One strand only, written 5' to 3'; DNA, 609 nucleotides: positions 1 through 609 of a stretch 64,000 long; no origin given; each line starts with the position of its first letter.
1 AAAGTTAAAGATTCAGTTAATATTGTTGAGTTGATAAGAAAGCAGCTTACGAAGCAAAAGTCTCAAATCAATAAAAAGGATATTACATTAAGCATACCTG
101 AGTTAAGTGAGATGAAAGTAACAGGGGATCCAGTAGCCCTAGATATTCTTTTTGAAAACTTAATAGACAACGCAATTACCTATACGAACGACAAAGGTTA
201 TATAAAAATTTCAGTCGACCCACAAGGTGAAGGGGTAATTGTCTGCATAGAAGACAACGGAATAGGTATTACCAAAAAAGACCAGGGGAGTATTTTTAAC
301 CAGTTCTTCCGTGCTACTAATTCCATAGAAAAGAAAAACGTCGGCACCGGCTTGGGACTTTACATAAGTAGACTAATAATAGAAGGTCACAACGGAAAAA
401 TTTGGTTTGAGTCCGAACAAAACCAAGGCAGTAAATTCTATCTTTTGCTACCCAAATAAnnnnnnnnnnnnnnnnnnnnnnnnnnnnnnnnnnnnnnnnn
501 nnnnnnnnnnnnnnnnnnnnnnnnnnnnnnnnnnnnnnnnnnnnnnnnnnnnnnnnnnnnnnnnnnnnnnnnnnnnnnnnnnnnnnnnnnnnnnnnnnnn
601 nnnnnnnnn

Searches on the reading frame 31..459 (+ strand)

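Call 27: search_protein_families(library=pfam, proteins=[window:31-459:+], max_evalue=0.001)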
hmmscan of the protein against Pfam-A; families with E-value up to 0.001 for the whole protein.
window:31-459:+ (142 aa): 3 families
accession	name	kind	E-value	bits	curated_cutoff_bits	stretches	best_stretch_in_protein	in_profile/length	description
PF02518.31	HATPase_c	-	2.4e-27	96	26.4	1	32-141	1-108/111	Histidine kinase-, DNA gyrase B-, and HSP90-like ATPase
PF13589.12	HATPase_c_3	-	2.4e-05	24.8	25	1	43-111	9-78/137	Histidine kinase-, DNA gyrase B-, and HSP90-like ATPase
PF14501.12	HATPase_c_5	-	5.5e-05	23.5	22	1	35-131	4-93/102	GHKL domain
